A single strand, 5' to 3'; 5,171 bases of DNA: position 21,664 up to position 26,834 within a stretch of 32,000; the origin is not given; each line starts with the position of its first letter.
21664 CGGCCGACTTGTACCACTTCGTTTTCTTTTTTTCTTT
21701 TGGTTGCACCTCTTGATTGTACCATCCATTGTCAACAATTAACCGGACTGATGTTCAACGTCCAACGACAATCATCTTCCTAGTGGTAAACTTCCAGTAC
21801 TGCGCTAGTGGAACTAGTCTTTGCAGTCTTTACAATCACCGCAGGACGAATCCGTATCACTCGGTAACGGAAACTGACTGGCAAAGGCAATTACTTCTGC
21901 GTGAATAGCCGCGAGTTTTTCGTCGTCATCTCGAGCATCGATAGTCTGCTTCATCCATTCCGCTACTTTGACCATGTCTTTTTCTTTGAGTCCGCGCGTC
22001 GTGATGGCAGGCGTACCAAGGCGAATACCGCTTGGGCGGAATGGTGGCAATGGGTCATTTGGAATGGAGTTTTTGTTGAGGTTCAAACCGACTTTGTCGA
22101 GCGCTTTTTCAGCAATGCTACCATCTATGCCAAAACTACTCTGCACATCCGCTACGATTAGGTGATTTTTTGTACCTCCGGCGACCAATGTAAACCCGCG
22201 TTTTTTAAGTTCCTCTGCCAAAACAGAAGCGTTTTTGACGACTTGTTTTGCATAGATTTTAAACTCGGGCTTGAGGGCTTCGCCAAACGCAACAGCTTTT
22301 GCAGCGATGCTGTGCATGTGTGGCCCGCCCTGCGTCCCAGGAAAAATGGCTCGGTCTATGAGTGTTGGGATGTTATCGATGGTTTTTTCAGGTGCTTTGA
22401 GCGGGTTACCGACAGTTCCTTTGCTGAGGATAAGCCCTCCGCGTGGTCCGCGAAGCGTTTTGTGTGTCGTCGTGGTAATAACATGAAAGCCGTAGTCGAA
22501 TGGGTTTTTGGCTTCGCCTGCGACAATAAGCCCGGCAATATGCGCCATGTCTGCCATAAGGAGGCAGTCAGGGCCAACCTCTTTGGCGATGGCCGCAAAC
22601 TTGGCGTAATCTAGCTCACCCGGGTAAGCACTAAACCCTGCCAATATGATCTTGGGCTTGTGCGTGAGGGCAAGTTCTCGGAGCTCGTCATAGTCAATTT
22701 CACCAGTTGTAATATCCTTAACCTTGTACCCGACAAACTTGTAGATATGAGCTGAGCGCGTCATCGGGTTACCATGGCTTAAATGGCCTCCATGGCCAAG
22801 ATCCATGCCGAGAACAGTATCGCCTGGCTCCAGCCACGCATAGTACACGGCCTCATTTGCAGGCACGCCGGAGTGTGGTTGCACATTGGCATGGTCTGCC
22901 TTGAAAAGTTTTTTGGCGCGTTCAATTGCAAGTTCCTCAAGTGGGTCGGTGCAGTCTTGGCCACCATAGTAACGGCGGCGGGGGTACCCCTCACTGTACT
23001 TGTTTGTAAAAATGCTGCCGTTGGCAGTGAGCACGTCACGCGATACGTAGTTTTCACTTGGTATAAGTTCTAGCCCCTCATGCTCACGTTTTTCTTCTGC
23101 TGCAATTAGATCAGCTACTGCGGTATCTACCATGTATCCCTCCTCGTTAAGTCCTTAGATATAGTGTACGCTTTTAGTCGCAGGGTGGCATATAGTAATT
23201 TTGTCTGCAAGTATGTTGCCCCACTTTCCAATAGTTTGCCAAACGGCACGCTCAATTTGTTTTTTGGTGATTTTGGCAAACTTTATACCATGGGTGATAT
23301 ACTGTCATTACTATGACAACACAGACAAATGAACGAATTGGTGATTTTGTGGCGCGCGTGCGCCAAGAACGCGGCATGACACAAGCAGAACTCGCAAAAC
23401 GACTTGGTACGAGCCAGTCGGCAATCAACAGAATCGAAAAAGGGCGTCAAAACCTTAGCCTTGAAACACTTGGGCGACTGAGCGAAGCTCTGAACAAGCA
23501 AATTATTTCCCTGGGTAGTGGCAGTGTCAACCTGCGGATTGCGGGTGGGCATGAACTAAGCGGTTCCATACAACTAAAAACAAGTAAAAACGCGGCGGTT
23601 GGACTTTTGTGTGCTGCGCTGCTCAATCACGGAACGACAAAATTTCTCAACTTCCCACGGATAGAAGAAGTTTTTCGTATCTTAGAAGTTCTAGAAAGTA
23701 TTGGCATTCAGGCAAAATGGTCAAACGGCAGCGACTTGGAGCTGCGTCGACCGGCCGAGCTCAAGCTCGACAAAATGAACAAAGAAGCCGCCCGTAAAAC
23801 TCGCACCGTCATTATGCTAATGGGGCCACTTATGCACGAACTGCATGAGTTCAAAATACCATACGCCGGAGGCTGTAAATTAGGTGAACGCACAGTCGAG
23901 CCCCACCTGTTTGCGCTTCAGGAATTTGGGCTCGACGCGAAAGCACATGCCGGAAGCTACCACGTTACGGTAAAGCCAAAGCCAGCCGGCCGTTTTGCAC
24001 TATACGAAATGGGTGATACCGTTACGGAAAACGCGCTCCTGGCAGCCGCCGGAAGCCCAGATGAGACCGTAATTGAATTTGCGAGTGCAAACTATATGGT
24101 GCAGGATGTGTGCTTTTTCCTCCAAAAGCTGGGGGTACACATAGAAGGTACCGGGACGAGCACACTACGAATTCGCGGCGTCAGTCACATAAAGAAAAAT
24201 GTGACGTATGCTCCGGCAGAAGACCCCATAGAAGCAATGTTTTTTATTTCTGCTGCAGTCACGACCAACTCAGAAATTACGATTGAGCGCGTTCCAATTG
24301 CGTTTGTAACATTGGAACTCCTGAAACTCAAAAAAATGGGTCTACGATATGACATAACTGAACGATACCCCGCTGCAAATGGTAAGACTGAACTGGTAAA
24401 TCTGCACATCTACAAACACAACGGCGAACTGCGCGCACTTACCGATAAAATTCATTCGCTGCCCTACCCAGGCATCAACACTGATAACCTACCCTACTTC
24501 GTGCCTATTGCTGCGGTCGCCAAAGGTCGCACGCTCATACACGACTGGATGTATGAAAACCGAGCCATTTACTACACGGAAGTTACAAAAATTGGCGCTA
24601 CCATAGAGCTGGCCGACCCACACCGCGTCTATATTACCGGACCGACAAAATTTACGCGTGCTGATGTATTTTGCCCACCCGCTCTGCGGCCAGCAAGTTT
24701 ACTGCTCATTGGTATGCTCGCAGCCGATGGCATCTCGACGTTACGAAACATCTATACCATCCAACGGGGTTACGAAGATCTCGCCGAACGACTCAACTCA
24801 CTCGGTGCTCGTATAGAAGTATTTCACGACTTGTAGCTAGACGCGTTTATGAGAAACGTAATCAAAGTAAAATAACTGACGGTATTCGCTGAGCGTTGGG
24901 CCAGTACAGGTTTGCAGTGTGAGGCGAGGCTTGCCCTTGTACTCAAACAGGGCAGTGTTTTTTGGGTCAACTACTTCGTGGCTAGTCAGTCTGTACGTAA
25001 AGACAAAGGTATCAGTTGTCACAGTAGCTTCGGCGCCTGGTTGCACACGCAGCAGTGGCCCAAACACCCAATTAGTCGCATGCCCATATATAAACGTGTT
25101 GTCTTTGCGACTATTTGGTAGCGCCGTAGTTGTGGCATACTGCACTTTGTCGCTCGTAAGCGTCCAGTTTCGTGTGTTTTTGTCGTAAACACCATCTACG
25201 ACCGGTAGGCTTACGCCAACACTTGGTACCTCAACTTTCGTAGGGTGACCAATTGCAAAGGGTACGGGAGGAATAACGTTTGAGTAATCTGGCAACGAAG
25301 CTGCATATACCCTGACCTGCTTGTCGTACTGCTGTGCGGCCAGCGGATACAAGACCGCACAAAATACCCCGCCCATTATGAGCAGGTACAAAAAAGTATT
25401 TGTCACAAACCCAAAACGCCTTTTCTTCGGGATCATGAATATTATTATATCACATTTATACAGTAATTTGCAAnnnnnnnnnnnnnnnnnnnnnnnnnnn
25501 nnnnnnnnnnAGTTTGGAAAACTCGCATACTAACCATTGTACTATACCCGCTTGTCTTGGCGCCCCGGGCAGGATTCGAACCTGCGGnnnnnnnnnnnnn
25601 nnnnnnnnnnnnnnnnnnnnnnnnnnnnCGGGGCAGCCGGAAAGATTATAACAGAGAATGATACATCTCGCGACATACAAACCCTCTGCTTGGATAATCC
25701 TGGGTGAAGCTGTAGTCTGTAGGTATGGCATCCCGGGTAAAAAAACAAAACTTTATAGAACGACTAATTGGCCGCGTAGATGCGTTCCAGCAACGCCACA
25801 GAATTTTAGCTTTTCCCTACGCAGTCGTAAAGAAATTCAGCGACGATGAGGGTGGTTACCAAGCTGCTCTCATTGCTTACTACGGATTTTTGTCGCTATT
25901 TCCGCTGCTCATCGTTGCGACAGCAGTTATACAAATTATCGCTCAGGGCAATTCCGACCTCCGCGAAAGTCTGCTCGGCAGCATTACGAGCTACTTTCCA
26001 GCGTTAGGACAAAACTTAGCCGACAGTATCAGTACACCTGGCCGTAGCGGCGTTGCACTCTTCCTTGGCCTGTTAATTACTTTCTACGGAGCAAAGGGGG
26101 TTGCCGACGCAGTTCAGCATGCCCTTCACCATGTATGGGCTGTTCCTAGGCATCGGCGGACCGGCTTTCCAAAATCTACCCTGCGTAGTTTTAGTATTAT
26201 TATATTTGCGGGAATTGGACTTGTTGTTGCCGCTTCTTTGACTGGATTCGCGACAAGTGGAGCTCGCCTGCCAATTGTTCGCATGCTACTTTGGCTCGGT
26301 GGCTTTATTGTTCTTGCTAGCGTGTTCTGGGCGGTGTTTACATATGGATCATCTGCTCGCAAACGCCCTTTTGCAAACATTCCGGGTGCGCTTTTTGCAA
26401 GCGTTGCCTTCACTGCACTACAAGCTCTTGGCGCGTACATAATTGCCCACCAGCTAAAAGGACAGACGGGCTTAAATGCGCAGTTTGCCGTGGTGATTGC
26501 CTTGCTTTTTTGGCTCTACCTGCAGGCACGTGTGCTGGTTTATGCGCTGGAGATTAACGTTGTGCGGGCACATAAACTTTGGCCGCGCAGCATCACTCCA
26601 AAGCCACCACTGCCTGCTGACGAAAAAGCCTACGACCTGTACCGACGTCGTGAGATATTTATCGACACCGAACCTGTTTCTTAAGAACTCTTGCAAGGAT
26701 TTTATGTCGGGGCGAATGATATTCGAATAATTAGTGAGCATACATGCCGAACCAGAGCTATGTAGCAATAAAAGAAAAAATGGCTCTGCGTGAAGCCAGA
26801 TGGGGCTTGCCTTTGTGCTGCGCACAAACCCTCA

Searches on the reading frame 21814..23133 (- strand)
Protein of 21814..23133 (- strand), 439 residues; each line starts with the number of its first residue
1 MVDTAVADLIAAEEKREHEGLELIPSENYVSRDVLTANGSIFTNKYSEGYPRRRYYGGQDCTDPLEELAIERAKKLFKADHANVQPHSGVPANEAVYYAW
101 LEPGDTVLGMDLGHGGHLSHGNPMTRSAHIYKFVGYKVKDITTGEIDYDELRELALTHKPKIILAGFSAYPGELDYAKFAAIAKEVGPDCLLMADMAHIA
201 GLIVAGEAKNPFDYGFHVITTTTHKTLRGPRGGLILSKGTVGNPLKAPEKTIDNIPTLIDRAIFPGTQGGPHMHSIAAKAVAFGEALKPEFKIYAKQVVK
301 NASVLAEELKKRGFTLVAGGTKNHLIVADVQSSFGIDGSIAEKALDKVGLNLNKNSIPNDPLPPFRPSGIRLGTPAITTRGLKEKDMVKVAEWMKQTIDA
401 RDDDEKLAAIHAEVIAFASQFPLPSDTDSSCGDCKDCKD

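Call 43: search_protein_families(library=pfam, proteins=[window:21814-23133:-], max_evalue=0.001)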
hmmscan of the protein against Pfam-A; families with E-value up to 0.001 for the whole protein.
window:21814-23133:- (439 aa): 2 families
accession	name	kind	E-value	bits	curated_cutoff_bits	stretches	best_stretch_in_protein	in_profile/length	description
PF00464.25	SHMT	-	4.2e-150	500.2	27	1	2-394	4-399/399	Serine hydroxymethyltransferase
PF00155.27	Aminotran_1_2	-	0.00041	20.1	19.7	1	55-374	37-346/361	Aminotransferase class I and II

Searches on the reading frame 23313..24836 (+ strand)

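Call 43: search_protein_families(library=pfam, proteins=[window:23313-24836:+], max_evalue=0.001)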
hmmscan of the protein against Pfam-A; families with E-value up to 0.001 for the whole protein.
window:23313-24836:+ (507 aa): 9 families
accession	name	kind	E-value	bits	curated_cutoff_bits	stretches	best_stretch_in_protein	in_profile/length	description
PF00275.25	EPSP_synthase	-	7.3e-41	140.7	22.8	1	77-494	2-417/417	EPSP synthase (3-phosphoshikimate 1-carboxyvinyltransferase)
PF01381.28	HTH_3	-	1.5e-16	60.6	23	1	14-63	2-51/55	Helix-turn-helix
PF13560.12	HTH_31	-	2.8e-12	47.2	27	1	9-60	2-54/64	Helix-turn-helix domain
PF12844.13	HTH_19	-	1.8e-08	34.6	30.2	1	10-61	1-52/64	Helix-turn-helix domain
PF13443.12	HTH_26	-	1.6e-07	31.9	22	1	16-63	5-53/63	Cro/C1-type HTH DNA-binding domain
PF13744.12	HTH_37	-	4e-06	27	27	1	8-60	18-71/80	Helix-turn-helix domain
PF04545.22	Sigma70_r4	-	6.6e-05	22.8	24.1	1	16-43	15-42/50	Sigma-70, region 4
PF20432.4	Xre-like-HTH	-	0.00024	21.8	25.8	1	14-58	16-60/63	Antitoxin Xre-like helix-turn-helix domain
PF13412.12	HTH_24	-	0.00097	19.1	21.9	0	18-40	14-36/48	Winged helix-turn-helix DNA-binding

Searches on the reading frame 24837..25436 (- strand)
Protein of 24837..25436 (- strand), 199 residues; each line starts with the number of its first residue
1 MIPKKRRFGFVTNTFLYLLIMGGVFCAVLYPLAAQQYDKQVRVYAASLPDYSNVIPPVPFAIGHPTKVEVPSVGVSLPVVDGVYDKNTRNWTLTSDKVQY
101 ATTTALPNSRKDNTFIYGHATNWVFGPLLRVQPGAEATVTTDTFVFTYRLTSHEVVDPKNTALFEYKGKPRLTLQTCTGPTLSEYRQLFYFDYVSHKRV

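Call 43: search_protein_families(library=pfam, proteins=[window:24837-25436:-], max_evalue=0.001)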
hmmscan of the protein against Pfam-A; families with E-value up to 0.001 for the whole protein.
window:24837-25436:- (199 aa): 1 family
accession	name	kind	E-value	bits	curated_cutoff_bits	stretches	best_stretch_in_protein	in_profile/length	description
PF04203.18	Sortase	-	1.9e-18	66.8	26.6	1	68-186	1-117/125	Sortase domain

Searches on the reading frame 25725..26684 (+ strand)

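Call 43: search_protein_families(library=pfam, proteins=[window:25725-26684:+], max_evalue=0.001)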
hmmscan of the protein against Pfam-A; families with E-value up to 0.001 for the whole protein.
window:25725-26684:+ (319 aa): 1 family
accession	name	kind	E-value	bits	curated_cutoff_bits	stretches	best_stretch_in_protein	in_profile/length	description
PF03631.20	Virul_fac_BrkB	-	3.4e-31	109.3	33.7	1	40-283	2-257/259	Virulence factor BrkB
